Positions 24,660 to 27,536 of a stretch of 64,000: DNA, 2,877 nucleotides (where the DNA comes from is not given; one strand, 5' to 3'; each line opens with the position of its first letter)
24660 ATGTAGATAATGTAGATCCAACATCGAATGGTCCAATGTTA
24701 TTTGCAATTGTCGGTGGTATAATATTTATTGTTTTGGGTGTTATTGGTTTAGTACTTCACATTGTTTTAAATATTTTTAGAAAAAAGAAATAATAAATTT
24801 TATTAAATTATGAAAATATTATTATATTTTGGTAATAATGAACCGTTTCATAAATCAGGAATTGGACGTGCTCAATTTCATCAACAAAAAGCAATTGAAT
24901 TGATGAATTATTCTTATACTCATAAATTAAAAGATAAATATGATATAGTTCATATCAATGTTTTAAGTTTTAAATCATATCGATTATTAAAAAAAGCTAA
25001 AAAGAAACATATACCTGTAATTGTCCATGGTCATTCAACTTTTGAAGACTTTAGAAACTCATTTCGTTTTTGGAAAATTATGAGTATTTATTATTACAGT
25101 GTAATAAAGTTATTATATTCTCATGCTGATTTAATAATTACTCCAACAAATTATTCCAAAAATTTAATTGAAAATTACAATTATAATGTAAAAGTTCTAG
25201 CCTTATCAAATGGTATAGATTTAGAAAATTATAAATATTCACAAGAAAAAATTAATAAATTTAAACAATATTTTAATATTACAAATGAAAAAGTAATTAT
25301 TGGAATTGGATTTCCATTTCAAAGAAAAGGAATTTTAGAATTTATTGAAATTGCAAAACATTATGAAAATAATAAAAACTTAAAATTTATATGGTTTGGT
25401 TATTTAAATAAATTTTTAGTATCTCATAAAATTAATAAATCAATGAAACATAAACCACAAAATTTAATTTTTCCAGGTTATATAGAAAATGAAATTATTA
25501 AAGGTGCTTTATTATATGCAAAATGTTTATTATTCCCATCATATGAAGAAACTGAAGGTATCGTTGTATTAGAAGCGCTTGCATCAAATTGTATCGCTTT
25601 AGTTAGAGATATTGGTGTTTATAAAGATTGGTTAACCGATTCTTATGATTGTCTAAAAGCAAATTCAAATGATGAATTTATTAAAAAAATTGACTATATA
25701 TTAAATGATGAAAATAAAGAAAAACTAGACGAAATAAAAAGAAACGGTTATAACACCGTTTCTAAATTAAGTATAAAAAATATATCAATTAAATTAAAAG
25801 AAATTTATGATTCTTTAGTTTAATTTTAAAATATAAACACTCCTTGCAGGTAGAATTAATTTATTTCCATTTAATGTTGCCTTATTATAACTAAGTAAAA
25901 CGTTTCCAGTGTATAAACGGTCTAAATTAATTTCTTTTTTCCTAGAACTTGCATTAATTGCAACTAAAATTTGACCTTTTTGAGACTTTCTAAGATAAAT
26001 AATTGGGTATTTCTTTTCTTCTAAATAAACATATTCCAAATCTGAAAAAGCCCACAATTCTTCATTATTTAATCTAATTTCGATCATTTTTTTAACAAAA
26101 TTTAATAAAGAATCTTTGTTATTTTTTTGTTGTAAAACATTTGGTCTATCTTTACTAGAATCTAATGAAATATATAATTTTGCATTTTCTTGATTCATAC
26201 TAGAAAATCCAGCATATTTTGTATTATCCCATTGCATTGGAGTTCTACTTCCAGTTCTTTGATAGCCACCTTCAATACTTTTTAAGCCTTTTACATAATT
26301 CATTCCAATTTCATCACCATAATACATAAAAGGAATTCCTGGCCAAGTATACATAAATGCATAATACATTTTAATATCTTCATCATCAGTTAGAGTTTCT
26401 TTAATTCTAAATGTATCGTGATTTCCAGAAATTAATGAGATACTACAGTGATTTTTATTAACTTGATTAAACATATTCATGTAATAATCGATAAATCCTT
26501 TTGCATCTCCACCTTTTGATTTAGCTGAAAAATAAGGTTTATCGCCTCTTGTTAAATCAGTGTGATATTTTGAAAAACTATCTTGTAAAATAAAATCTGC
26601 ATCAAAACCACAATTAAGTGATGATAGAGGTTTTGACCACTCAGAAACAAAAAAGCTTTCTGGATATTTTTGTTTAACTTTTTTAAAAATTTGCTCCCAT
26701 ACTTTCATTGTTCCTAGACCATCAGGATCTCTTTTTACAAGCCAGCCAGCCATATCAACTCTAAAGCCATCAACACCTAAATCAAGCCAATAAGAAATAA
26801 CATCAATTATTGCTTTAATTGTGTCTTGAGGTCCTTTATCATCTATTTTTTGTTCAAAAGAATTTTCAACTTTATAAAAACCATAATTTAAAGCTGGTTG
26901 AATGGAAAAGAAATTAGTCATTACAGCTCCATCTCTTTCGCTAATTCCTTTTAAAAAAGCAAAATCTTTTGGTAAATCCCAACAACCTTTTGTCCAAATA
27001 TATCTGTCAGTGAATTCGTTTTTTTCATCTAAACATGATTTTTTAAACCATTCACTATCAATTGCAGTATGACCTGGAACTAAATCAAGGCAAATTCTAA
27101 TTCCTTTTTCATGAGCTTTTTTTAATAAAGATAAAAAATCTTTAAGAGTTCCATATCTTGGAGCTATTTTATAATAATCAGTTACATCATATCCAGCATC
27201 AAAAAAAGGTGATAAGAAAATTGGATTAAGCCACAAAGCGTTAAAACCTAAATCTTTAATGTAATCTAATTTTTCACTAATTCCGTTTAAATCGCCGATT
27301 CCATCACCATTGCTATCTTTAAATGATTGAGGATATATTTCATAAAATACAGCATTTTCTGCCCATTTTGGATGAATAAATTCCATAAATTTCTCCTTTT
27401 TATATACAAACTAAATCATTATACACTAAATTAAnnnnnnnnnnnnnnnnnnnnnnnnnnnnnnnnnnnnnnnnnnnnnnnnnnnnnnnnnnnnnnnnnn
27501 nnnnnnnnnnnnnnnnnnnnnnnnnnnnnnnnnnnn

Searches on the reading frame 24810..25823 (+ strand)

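Call 38: search_protein_families(library=pfam, proteins=[window:24810-25823:+], max_evalue=0.000001)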
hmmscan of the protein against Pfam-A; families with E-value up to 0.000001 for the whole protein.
window:24810-25823:+ (337 aa): 3 families
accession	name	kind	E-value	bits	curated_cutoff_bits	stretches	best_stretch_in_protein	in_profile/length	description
PF00534.26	Glycos_transf_1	-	3.3e-18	66.3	26.4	1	149-315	4-171/172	Glycosyl transferases group 1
PF13439.12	Glyco_transf_4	-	4.4e-13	50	28.5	1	41-139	70-169/170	Glycosyltransferase Family 4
PF13692.12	Glyco_trans_1_4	-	2.7e-10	41.1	27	1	162-300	3-142/142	Glycosyl transferases group 1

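Call 55: search_protein_families(library=ncbifam, proteins=[window:24810-25823:+], max_evalue=0.00001)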
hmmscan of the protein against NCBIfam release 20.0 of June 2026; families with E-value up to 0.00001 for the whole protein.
window:24810-25823:+ (337 aa): 11 families
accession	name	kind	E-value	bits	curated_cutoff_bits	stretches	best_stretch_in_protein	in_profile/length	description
NF053513.1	Gtran_IagA_BgsA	equivalog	3.4e-119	397.7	460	1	1-336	1-331/333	LTA glycolipid anchor biosynthesis glycosyltransferase, IagA/BgsA family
NF049987.1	DaglGlyslTfaseDgs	equivalog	2.2e-117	391.7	500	1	1-336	1-327/332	processive diacylglycerol alpha-glucosyltransferase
NF047684.1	TeichurnBiosyTuaC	equivalog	7e-17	61.4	550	1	126-336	184-389/391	teichuronic acid biosynthesis protein TuaC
NF049988.1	MGlcDAGSynMgs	equivalog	7.6e-12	45.3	400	1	33-337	75-388/398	alpha-monoglucosyldiacylglycerol synthase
TIGR04047.1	MSMEG_0565_glyc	hypoth_equivalog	3.2e-09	36.3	259.85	1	116-306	150-347/373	MSMEG_0565 family glycosyltransferase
NF053787.1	GlcN_PG_synth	equivalog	6.7e-09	35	480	1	57-300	96-326/361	N-acetylglucosaminyl phosphatidylglycerol synthase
TIGR03999.1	thiol_BshA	equivalog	9.6e-09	34.6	273.7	1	95-336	134-373/375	N-acetyl-alpha-D-glucosaminyl L-malate synthase BshA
TIGR02149.1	glgA_Coryne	subfamily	2.5e-08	33.5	302.4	1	99-336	138-390/391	glycogen synthase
NF012028.0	PRK15484.1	subfamily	1e-07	31.4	618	1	108-329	142-371/380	lipopolysaccharide N-acetylglucosaminyltransferase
TIGR04063.1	stp3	hypoth_equivalog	2.1e-07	30.2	442.05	1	42-334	91-393/397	TIGR04063 family PEP-CTERM/XrtA system glycosyltransferase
NF038295.1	EPS_HpsP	equivalog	3.7e-07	29.5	550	1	29-336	80-387/388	hormogonium polysaccharide biosynthesis glycosyltransferase HpsP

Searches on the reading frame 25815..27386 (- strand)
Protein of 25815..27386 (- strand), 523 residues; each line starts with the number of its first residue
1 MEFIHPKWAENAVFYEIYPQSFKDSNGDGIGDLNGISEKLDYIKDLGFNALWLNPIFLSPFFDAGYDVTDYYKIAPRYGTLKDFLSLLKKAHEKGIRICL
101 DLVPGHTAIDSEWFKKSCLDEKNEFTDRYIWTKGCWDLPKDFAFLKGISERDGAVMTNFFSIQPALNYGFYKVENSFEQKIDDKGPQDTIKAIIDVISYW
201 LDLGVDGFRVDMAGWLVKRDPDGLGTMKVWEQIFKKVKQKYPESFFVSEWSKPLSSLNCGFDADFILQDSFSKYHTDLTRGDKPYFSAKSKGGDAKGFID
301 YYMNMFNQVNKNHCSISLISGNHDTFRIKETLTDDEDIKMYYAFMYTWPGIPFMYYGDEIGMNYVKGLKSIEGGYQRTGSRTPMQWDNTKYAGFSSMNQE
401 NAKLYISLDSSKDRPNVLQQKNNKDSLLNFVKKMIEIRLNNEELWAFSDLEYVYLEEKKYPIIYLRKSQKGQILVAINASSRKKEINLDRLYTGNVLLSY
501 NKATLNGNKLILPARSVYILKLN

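Call 39: search_protein_families(library=pfam, proteins=[window:25815-27386:-], max_evalue=0.000001)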
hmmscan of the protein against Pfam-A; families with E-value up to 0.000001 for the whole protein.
window:25815-27386:- (523 aa): 1 family
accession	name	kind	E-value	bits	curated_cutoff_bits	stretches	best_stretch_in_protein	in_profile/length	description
PF00128.31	Alpha-amylase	-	4e-81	274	22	1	17-444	2-443/446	Alpha amylase, catalytic domain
